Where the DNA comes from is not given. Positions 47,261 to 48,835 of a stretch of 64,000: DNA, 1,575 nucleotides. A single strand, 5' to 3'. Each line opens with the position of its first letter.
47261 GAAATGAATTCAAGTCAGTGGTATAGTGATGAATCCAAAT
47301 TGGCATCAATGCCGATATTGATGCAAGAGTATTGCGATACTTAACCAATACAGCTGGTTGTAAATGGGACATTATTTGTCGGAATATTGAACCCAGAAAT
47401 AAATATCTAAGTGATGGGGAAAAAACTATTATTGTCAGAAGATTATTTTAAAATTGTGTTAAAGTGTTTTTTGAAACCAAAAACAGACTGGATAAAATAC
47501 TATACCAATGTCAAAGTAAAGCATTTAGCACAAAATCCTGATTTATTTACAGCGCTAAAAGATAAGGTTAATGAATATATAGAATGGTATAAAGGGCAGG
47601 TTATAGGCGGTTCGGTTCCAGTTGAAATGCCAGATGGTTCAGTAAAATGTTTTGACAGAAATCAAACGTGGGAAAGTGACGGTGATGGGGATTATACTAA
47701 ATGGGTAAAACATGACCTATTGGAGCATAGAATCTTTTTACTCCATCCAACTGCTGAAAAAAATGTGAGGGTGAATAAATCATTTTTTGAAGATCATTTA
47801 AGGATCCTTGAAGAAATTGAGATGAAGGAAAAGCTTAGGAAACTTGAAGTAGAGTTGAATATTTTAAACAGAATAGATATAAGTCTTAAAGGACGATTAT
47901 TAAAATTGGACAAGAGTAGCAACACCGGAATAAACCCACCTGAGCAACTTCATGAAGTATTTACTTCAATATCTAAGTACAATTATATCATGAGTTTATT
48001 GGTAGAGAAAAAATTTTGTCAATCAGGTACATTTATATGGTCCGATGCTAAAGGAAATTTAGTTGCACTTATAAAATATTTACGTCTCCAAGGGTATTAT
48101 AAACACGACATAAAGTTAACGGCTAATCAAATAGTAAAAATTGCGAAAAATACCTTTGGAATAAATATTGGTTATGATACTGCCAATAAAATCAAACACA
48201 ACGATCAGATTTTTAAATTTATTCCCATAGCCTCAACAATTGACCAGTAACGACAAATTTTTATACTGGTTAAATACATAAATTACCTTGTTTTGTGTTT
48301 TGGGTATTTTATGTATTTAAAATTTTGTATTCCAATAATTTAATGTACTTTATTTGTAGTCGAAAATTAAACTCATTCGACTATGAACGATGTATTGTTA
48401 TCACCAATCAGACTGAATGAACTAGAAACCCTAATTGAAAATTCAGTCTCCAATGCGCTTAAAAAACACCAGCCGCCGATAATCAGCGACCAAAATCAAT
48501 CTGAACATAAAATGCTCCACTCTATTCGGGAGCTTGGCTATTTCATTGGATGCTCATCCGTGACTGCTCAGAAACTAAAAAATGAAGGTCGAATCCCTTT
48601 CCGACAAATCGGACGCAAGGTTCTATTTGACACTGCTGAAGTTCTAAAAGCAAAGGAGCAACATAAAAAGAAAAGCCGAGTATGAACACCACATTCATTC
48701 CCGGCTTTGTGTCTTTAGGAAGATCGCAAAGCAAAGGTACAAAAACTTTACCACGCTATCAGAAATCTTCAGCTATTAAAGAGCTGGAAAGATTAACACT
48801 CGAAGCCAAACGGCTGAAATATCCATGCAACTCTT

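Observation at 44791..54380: Unclassifiable ~9.6-kb integrative element in tRNA-Arg(ACG) with 17-bp att repeats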

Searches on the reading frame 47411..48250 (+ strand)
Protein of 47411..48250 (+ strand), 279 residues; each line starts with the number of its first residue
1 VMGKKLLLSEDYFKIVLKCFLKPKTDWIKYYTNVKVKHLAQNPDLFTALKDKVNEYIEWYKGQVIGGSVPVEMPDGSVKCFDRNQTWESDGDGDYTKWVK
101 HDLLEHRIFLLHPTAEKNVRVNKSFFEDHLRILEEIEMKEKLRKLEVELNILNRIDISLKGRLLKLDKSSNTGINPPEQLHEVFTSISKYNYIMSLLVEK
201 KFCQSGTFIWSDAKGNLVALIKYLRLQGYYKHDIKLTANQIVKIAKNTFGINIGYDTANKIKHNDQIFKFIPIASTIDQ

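Call 6: search_protein_families(library=pfam, proteins=[window:47411-48250:+], max_evalue=0.01)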
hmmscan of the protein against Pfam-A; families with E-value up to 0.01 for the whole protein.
window:47411-48250:+ (279 aa): 0 families

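Call 7: search_protein_families(library=phrogs, proteins=[window:47411-48250:+], max_evalue=0.01)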
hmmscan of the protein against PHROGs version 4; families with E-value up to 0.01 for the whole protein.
window:47411-48250:+ (279 aa): 0 families

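Call 9: search_protein_families(library=ncbifam, proteins=[window:47411-48250:+], max_evalue=0.01)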
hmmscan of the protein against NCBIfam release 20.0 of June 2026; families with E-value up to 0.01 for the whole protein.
window:47411-48250:+ (279 aa): 0 families

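Call 16: search_protein_families(library=padloc, proteins=[window:47411-48250:+], max_evalue=0.01)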
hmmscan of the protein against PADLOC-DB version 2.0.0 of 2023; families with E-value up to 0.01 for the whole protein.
window:47411-48250:+ (279 aa): 1 family
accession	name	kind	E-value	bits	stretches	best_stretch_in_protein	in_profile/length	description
PDLC00936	Cas2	-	0.009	14.5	0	118-146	26-54/83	Cas2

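Call 50: search_protein_families(library=pfam, proteins=[L051:5318-5956:+, L037:4243-4920:+, L034:11796-12635:+, L074:5303-6100:+, L051:5959-6594:+, L058:261-911:+, L051:2102-2734:+, L019:12499-14355:+, L015:7718-9190:+, L074:6843-8174:+], max_evalue=0.05)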
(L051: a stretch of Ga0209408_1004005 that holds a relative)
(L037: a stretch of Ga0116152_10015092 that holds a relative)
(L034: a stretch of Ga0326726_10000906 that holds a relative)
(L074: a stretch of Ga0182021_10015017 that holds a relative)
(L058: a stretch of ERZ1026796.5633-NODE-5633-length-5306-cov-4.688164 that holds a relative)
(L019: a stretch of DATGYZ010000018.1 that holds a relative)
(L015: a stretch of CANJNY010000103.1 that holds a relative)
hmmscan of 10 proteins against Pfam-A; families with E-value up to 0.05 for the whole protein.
L051:5318-5956:+ (212 aa): 0 families

L037:4243-4920:+ (225 aa): 1 family
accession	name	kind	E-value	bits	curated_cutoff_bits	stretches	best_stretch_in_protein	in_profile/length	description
PF19817.4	DUF6300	-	0.022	15.3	27.8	0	18-53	47-81/110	Family of unknown function (DUF6300)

L034:11796-12635:+ (279 aa): 2 families
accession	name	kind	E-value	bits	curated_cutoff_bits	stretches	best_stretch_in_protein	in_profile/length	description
PF18206.8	Porphyrn_cat_1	-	0.0038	18.3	27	1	4-42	9-48/105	Porphyranase beta-sandwich domain 1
PF08681.18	TacA1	-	0.043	14.2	21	0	21-39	1-19/80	Antitoxin TacA 1-like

L074:5303-6100:+ (265 aa): 0 families

L051:5959-6594:+ (211 aa): 3 families
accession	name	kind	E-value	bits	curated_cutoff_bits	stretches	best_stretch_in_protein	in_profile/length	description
PF20606.3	DUF6799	-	0.022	15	26.8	0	160-185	37-62/63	Domain of unknown function (DUF6799)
PF06152.16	Phage_min_cap2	-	0.023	14.1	26.3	1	52-111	7-62/366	Phage minor capsid protein 2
PF06160.17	EzrA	-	0.023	13.5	39.6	1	47-129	16-98/557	Septation ring formation regulator, EzrA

L058:261-911:+ (216 aa): 2 families
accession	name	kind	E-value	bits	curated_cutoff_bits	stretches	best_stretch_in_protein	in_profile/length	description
PF11300.13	DUF3102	-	1.8e-10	41.6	24.4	1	27-75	22-70/129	Protein of unknown function (DUF3102)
PF20594.3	DUF6794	-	0.0016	18.9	27.1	1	37-85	27-73/83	Domain of unknown function (DUF6794)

L051:2102-2734:+ (210 aa): 1 family
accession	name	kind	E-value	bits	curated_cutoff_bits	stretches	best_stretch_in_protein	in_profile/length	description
PF09687.15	PRESAN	-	0.026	15.4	23.7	0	38-75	85-121/125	Plasmodium RESA N-terminal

L019:12499-14355:+ (618 aa): 0 families

L015:7718-9190:+ (490 aa): 1 family
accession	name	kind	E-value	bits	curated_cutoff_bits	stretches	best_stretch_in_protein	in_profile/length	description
PF22530.2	Terminase-T7_RNaseH-like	-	2.6e-05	24.9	27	1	325-422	1-97/108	Terminase Bacteriophage T7, Ribonuclease H-like domain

L074:6843-8174:+ (443 aa): 1 family
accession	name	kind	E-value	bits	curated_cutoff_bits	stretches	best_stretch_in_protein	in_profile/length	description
PF03237.21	Terminase_6N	-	0.00025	21.2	22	1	28-235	2-203/215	Terminase large subunit, T4likevirus-type, N-terminal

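Call 51: search_protein_families(library=phrogs, proteins=[L051:5318-5956:+, L037:4243-4920:+, L034:11796-12635:+, L074:5303-6100:+, L051:5959-6594:+, L058:261-911:+, L051:2102-2734:+, L019:12499-14355:+, L015:7718-9190:+, L074:6843-8174:+], max_evalue=0.05)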
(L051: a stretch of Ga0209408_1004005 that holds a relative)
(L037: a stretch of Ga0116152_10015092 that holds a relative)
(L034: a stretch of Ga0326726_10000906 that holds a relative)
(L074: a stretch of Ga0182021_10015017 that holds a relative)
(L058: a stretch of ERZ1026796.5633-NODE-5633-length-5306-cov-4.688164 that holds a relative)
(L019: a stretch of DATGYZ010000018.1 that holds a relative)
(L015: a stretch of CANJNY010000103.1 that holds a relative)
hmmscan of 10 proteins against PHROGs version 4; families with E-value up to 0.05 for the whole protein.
L051:5318-5956:+ (212 aa): 0 families

L037:4243-4920:+ (225 aa): 0 families

L034:11796-12635:+ (279 aa): 0 families

L074:5303-6100:+ (265 aa): 0 families

L051:5959-6594:+ (211 aa): 3 families
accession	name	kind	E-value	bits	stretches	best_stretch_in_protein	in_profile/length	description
phrog_12993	-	unknown function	0.015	16.2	1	43-77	56-90/143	-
phrog_13196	-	tail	0.036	15.1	0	97-160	82-144/151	major tail protein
phrog_2231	-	unknown function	0.048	13.1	0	51-97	265-311/674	-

L058:261-911:+ (216 aa): 4 families
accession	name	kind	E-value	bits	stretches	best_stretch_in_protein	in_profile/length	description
phrog_6146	-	unknown function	5.1e-21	76.4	1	10-97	35-132/197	-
phrog_15609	-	unknown function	2.3e-10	41.3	1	28-76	29-77/316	-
phrog_1748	-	unknown function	0.00027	21.2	1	15-70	51-105/302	-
phrog_11916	-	unknown function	0.023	16.1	1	40-74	5-38/107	-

L051:2102-2734:+ (210 aa): 0 families

L019:12499-14355:+ (618 aa): 3 families
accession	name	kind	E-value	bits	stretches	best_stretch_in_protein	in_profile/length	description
phrog_33803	-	unknown function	9.3e-16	58.2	1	5-446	123-586/762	-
phrog_30639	-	unknown function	2.9e-14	53.4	1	4-222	4-224/815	-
phrog_23570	-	head and packaging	1.3e-11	44.5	1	1-133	1-135/905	virion structural protein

L015:7718-9190:+ (490 aa): 5 families
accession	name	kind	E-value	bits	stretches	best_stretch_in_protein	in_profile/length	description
phrog_38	-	head and packaging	1.3e-88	299.6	2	185-475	406-705/760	terminase large subunit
phrog_4758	-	head and packaging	1.4e-56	192.5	1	25-260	22-240/243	terminase large subunit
phrog_30251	-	head and packaging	2.8e-50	172.4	1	47-462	42-449/799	terminase large subunit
phrog_5573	-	head and packaging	2.6e-27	96.8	1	243-480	7-241/250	terminase large subunit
phrog_979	-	head and packaging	0.022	14.4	1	330-482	452-608/642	terminase large subunit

L074:6843-8174:+ (443 aa): 2 families
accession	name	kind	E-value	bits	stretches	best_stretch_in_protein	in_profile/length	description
phrog_2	-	head and packaging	1.3e-26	94.6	1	16-428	275-595/807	terminase large subunit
phrog_979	-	head and packaging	3.6e-18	66.6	2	14-174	157-307/642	terminase large subunit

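Call 64: search_protein_families(library=pfam, proteins=[L043:8340-11420:+, L043:3991-5553:+, L043:5550-6584:+, L043:6581-7732:+, L036:13315-16026:+, L036:16456-18102:+, L036:18219-20147:+, L015:9284-10477:-, L043:1030-1656:+, L036:7155-8678:+], max_evalue=0.001)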
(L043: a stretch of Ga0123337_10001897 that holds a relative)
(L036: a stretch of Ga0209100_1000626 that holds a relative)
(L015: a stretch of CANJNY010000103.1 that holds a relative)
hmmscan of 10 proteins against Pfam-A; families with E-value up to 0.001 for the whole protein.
L043:8340-11420:+ (1026 aa): 6 families
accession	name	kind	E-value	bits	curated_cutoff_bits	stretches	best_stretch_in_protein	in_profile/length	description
PF12008.13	EcoR124_C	-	5.9e-65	219.9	23.1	1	755-1015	1-260/260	Type I restriction and modification enzyme - subunit R C terminal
PF22679.2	T1R_D3-like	-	4.5e-60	203.1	27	1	566-734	2-158/158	Type I restriction enzyme subunit R domain 3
PF18766.7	SWI2_SNF2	-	3.9e-56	190.6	26.7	1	297-524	1-204/221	SWI2/SNF2 ATPase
PF04313.20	HSDR_N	-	3.8e-40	138.3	25.1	1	29-224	1-196/198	Type I restriction enzyme R protein N terminus (HSDR_N)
PF04851.21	ResIII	-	5.2e-39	134.2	22.5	1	293-461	3-163/164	Type III restriction enzyme, res subunit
PF00270.35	DEAD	-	7.5e-10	39.2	26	1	330-461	22-161/167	DEAD/DEAH box helicase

L043:3991-5553:+ (520 aa): 5 families
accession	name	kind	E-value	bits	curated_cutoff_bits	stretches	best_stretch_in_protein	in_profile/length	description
PF02384.22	N6_Mtase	-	3.4e-116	388.4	20.4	1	175-483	2-310/311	N-6 DNA Methylase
PF12161.14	HsdM_N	-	8.7e-22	78.6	24.5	1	10-163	1-135/135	HsdM N-terminal domain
PF07669.17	Eco57I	-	2e-05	25.2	25.3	1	272-389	44-165/171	Eco57I restriction-modification methylase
PF01170.24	UPF0020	-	0.00039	20.6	22.3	0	215-309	22-133/197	RMKL-like, methyltransferase domain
PF05175.20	MTS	-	0.00051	20.2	23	0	218-308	28-109/170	Methyltransferase small domain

L043:5550-6584:+ (344 aa): 1 family
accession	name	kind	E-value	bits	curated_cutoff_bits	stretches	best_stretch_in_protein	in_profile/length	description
PF13310.11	Virulence_RhuM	-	3.1e-106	354.7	33.7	1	72-315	1-245/252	Virulence protein RhuM family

L043:6581-7732:+ (383 aa): 1 family
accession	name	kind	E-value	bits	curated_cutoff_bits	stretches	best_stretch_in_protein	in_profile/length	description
PF01420.25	Methylase_S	-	2.2e-37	129.3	22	2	13-164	1-163/168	Type I restriction modification DNA specificity domain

L036:13315-16026:+ (903 aa): 7 families
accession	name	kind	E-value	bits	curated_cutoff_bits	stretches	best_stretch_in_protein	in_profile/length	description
PF20473.4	MmeI_Mtase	-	3.6e-106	354.5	27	1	322-574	2-252/259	MmeI, DNA-methyltransferase domain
PF20466.3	MmeI_TRD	-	5.7e-68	228.8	27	1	601-802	3-207/207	MmeI, target recognition domain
PF20464.3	MmeI_N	-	1.4e-29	104.2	27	1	1-159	1-181/181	MmeI, N-terminal domain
PF20465.4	MmeI_hel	-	6.2e-26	91.4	27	1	169-246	1-75/75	MmeI, helicase spacer domain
PF20467.3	MmeI_C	-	9e-19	67.9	27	1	815-880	14-79/83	MmeI, C-terminal domain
PF07669.17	Eco57I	-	3.1e-08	34.4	25.3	1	390-530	2-146/171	Eco57I restriction-modification methylase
PF02384.22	N6_Mtase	-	0.0003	20.6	20.4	1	340-471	47-138/311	N-6 DNA Methylase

L036:16456-18102:+ (548 aa): 2 families
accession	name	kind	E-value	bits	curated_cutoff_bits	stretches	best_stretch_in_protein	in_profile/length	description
PF13749.12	HATPase_c_4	-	1.2e-17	64.1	26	1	298-380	3-88/89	Putative ATP-dependent DNA helicase recG C-terminal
PF04326.19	SLFN_AlbA_2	-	1.2e-10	42.4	25.3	1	4-123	1-116/118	Schlafen, AlbA_2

L036:18219-20147:+ (642 aa): 3 families
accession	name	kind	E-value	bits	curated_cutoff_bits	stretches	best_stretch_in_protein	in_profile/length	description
PF00270.35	DEAD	-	3.7e-08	33.7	26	1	26-189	3-157/167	DEAD/DEAH box helicase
PF04851.21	ResIII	-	2.4e-07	31.2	22.5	1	23-190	4-160/164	Type III restriction enzyme, res subunit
PF00271.37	Helicase_C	-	0.00025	21.7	23.5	0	325-376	58-108/110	Helicase conserved C-terminal domain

L015:9284-10477:- (397 aa): 2 families
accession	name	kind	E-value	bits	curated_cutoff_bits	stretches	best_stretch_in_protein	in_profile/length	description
PF13455.12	MUG113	-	9.5e-14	52.2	22.3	1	289-375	1-71/73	Meiotically up-regulated gene 113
PF10544.15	T5orf172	-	1.5e-09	38.7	20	1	268-376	1-99/101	T5orf172 domain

L043:1030-1656:+ (208 aa): 1 family
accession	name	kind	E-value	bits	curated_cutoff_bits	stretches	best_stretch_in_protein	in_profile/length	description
PF19781.4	DUF6266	-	1.9e-05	24.7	23.4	1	14-204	3-195/198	Family of unknown function (DUF6266)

L036:7155-8678:+ (507 aa): 0 families

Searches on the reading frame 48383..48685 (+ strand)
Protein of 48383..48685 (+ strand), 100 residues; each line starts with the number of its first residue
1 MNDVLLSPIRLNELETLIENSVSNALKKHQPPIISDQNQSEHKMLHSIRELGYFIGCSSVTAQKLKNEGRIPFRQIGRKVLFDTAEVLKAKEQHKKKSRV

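Call 6: search_protein_families(library=pfam, proteins=[window:48383-48685:+], max_evalue=0.01)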
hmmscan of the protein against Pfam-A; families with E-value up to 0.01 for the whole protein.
window:48383-48685:+ (100 aa): 2 families
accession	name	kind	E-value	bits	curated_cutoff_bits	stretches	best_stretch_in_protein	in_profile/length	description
PF12964.13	DUF3853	-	1e-08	35.7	22.1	1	13-90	17-93/97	Protein of unknown function (DUF3853)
PF12728.13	HTH_17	-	0.00014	22.4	27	1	55-94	11-50/51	Helix-turn-helix domain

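Call 7: search_protein_families(library=phrogs, proteins=[window:48383-48685:+], max_evalue=0.01)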
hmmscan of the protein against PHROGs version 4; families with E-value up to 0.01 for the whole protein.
window:48383-48685:+ (100 aa): 3 families
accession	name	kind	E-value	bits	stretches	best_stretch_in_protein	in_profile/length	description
phrog_57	-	head and packaging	1.6e-05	25.8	1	38-99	5-67/199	terminase small subunit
phrog_1840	-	integration and excision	0.00013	23.4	1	63-97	26-59/90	excisionase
phrog_66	-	integration and excision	0.00024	21.9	1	34-98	82-147/412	excisionase and transcriptional regulator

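Call 9: search_protein_families(library=ncbifam, proteins=[window:48383-48685:+], max_evalue=0.01)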
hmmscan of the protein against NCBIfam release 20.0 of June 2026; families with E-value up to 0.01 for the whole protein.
window:48383-48685:+ (100 aa): 1 family
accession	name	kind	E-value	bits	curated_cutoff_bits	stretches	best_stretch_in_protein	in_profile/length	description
TIGR01764.1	excise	domain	0.00013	22.3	28.8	1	51-93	7-49/49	excisionase family DNA-binding protein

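Call 16: search_protein_families(library=padloc, proteins=[window:48383-48685:+], max_evalue=0.01)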
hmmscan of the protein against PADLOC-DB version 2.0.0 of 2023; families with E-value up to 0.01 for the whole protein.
window:48383-48685:+ (100 aa): 0 families

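Call 50: search_protein_families(library=pfam, proteins=[L051:5318-5956:+, L037:4243-4920:+, L034:11796-12635:+, L074:5303-6100:+, L051:5959-6594:+, L058:261-911:+, L051:2102-2734:+, L019:12499-14355:+, L015:7718-9190:+, L074:6843-8174:+], max_evalue=0.05)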
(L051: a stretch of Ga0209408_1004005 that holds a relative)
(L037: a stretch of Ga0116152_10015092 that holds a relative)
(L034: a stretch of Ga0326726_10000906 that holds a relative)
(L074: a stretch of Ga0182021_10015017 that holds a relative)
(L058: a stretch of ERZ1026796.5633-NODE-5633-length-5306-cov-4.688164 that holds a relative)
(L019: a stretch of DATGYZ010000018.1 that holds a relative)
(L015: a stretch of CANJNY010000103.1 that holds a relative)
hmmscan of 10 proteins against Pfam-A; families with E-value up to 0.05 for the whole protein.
L051:5318-5956:+ (212 aa): 0 families

L037:4243-4920:+ (225 aa): 1 family
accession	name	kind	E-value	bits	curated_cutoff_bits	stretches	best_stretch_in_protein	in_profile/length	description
PF19817.4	DUF6300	-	0.022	15.3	27.8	0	18-53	47-81/110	Family of unknown function (DUF6300)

L034:11796-12635:+ (279 aa): 2 families
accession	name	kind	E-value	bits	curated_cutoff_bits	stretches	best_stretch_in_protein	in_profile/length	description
PF18206.8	Porphyrn_cat_1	-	0.0038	18.3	27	1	4-42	9-48/105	Porphyranase beta-sandwich domain 1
PF08681.18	TacA1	-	0.043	14.2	21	0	21-39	1-19/80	Antitoxin TacA 1-like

L074:5303-6100:+ (265 aa): 0 families

L051:5959-6594:+ (211 aa): 3 families
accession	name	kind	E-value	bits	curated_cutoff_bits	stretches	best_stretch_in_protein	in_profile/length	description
PF20606.3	DUF6799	-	0.022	15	26.8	0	160-185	37-62/63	Domain of unknown function (DUF6799)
PF06152.16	Phage_min_cap2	-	0.023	14.1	26.3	1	52-111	7-62/366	Phage minor capsid protein 2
PF06160.17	EzrA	-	0.023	13.5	39.6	1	47-129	16-98/557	Septation ring formation regulator, EzrA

L058:261-911:+ (216 aa): 2 families
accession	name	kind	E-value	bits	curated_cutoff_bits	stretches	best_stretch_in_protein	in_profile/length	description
PF11300.13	DUF3102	-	1.8e-10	41.6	24.4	1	27-75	22-70/129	Protein of unknown function (DUF3102)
PF20594.3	DUF6794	-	0.0016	18.9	27.1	1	37-85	27-73/83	Domain of unknown function (DUF6794)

L051:2102-2734:+ (210 aa): 1 family
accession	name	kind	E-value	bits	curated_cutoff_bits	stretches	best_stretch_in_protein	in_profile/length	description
PF09687.15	PRESAN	-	0.026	15.4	23.7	0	38-75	85-121/125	Plasmodium RESA N-terminal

L019:12499-14355:+ (618 aa): 0 families

L015:7718-9190:+ (490 aa): 1 family
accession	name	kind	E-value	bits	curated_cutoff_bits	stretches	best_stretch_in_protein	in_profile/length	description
PF22530.2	Terminase-T7_RNaseH-like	-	2.6e-05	24.9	27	1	325-422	1-97/108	Terminase Bacteriophage T7, Ribonuclease H-like domain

L074:6843-8174:+ (443 aa): 1 family
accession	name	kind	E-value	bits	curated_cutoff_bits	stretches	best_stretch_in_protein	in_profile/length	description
PF03237.21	Terminase_6N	-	0.00025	21.2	22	1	28-235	2-203/215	Terminase large subunit, T4likevirus-type, N-terminal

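Call 51: search_protein_families(library=phrogs, proteins=[L051:5318-5956:+, L037:4243-4920:+, L034:11796-12635:+, L074:5303-6100:+, L051:5959-6594:+, L058:261-911:+, L051:2102-2734:+, L019:12499-14355:+, L015:7718-9190:+, L074:6843-8174:+], max_evalue=0.05)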
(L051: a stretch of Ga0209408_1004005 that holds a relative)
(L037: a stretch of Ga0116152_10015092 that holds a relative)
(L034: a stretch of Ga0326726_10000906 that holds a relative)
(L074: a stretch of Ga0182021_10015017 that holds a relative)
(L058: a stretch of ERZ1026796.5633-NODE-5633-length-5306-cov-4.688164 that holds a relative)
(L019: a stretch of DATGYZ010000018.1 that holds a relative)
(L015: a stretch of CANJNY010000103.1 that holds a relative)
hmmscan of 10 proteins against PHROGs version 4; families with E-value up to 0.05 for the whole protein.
L051:5318-5956:+ (212 aa): 0 families

L037:4243-4920:+ (225 aa): 0 families

L034:11796-12635:+ (279 aa): 0 families

L074:5303-6100:+ (265 aa): 0 families

L051:5959-6594:+ (211 aa): 3 families
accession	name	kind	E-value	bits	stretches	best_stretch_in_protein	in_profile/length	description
phrog_12993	-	unknown function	0.015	16.2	1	43-77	56-90/143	-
phrog_13196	-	tail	0.036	15.1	0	97-160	82-144/151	major tail protein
phrog_2231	-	unknown function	0.048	13.1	0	51-97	265-311/674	-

L058:261-911:+ (216 aa): 4 families
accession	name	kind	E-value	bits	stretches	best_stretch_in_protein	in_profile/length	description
phrog_6146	-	unknown function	5.1e-21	76.4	1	10-97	35-132/197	-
phrog_15609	-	unknown function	2.3e-10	41.3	1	28-76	29-77/316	-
phrog_1748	-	unknown function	0.00027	21.2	1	15-70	51-105/302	-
phrog_11916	-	unknown function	0.023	16.1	1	40-74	5-38/107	-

L051:2102-2734:+ (210 aa): 0 families

L019:12499-14355:+ (618 aa): 3 families
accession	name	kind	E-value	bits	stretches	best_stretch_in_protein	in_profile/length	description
phrog_33803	-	unknown function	9.3e-16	58.2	1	5-446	123-586/762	-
phrog_30639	-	unknown function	2.9e-14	53.4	1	4-222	4-224/815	-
phrog_23570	-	head and packaging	1.3e-11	44.5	1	1-133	1-135/905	virion structural protein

L015:7718-9190:+ (490 aa): 5 families
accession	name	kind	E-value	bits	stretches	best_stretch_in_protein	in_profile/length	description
phrog_38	-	head and packaging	1.3e-88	299.6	2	185-475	406-705/760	terminase large subunit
phrog_4758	-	head and packaging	1.4e-56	192.5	1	25-260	22-240/243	terminase large subunit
phrog_30251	-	head and packaging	2.8e-50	172.4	1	47-462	42-449/799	terminase large subunit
phrog_5573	-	head and packaging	2.6e-27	96.8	1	243-480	7-241/250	terminase large subunit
phrog_979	-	head and packaging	0.022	14.4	1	330-482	452-608/642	terminase large subunit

L074:6843-8174:+ (443 aa): 2 families
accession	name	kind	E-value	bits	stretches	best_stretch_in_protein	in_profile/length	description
phrog_2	-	head and packaging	1.3e-26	94.6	1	16-428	275-595/807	terminase large subunit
phrog_979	-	head and packaging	3.6e-18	66.6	2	14-174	157-307/642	terminase large subunit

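Call 64: search_protein_families(library=pfam, proteins=[L043:8340-11420:+, L043:3991-5553:+, L043:5550-6584:+, L043:6581-7732:+, L036:13315-16026:+, L036:16456-18102:+, L036:18219-20147:+, L015:9284-10477:-, L043:1030-1656:+, L036:7155-8678:+], max_evalue=0.001)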
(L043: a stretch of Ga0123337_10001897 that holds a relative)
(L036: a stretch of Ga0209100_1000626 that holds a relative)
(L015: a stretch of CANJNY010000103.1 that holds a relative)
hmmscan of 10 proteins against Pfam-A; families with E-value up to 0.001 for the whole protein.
L043:8340-11420:+ (1026 aa): 6 families
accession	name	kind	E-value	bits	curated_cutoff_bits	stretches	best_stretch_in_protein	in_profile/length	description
PF12008.13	EcoR124_C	-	5.9e-65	219.9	23.1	1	755-1015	1-260/260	Type I restriction and modification enzyme - subunit R C terminal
PF22679.2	T1R_D3-like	-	4.5e-60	203.1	27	1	566-734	2-158/158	Type I restriction enzyme subunit R domain 3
PF18766.7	SWI2_SNF2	-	3.9e-56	190.6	26.7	1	297-524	1-204/221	SWI2/SNF2 ATPase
PF04313.20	HSDR_N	-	3.8e-40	138.3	25.1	1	29-224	1-196/198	Type I restriction enzyme R protein N terminus (HSDR_N)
PF04851.21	ResIII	-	5.2e-39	134.2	22.5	1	293-461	3-163/164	Type III restriction enzyme, res subunit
PF00270.35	DEAD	-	7.5e-10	39.2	26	1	330-461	22-161/167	DEAD/DEAH box helicase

L043:3991-5553:+ (520 aa): 5 families
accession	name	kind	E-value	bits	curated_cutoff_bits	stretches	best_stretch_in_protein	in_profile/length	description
PF02384.22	N6_Mtase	-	3.4e-116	388.4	20.4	1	175-483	2-310/311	N-6 DNA Methylase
PF12161.14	HsdM_N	-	8.7e-22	78.6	24.5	1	10-163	1-135/135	HsdM N-terminal domain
PF07669.17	Eco57I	-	2e-05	25.2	25.3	1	272-389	44-165/171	Eco57I restriction-modification methylase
PF01170.24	UPF0020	-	0.00039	20.6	22.3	0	215-309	22-133/197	RMKL-like, methyltransferase domain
PF05175.20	MTS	-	0.00051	20.2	23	0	218-308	28-109/170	Methyltransferase small domain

L043:5550-6584:+ (344 aa): 1 family
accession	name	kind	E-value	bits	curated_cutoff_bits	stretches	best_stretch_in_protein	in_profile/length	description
PF13310.11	Virulence_RhuM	-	3.1e-106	354.7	33.7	1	72-315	1-245/252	Virulence protein RhuM family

L043:6581-7732:+ (383 aa): 1 family
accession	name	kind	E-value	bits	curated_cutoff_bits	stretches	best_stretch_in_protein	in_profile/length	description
PF01420.25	Methylase_S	-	2.2e-37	129.3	22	2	13-164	1-163/168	Type I restriction modification DNA specificity domain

L036:13315-16026:+ (903 aa): 7 families
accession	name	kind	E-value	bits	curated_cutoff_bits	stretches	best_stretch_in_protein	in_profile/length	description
PF20473.4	MmeI_Mtase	-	3.6e-106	354.5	27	1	322-574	2-252/259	MmeI, DNA-methyltransferase domain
PF20466.3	MmeI_TRD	-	5.7e-68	228.8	27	1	601-802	3-207/207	MmeI, target recognition domain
PF20464.3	MmeI_N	-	1.4e-29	104.2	27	1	1-159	1-181/181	MmeI, N-terminal domain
PF20465.4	MmeI_hel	-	6.2e-26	91.4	27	1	169-246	1-75/75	MmeI, helicase spacer domain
PF20467.3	MmeI_C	-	9e-19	67.9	27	1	815-880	14-79/83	MmeI, C-terminal domain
PF07669.17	Eco57I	-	3.1e-08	34.4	25.3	1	390-530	2-146/171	Eco57I restriction-modification methylase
PF02384.22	N6_Mtase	-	0.0003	20.6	20.4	1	340-471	47-138/311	N-6 DNA Methylase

L036:16456-18102:+ (548 aa): 2 families
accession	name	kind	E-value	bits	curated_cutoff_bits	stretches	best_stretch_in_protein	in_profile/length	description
PF13749.12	HATPase_c_4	-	1.2e-17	64.1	26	1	298-380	3-88/89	Putative ATP-dependent DNA helicase recG C-terminal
PF04326.19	SLFN_AlbA_2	-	1.2e-10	42.4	25.3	1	4-123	1-116/118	Schlafen, AlbA_2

L036:18219-20147:+ (642 aa): 3 families
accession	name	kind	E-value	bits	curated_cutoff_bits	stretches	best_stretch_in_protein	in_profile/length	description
PF00270.35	DEAD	-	3.7e-08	33.7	26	1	26-189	3-157/167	DEAD/DEAH box helicase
PF04851.21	ResIII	-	2.4e-07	31.2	22.5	1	23-190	4-160/164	Type III restriction enzyme, res subunit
PF00271.37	Helicase_C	-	0.00025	21.7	23.5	0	325-376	58-108/110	Helicase conserved C-terminal domain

L015:9284-10477:- (397 aa): 2 families
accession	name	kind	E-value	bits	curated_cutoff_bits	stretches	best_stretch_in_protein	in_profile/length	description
PF13455.12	MUG113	-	9.5e-14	52.2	22.3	1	289-375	1-71/73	Meiotically up-regulated gene 113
PF10544.15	T5orf172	-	1.5e-09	38.7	20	1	268-376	1-99/101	T5orf172 domain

L043:1030-1656:+ (208 aa): 1 family
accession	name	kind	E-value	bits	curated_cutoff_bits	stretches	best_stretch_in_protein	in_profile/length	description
PF19781.4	DUF6266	-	1.9e-05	24.7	23.4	1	14-204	3-195/198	Family of unknown function (DUF6266)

L036:7155-8678:+ (507 aa): 0 families
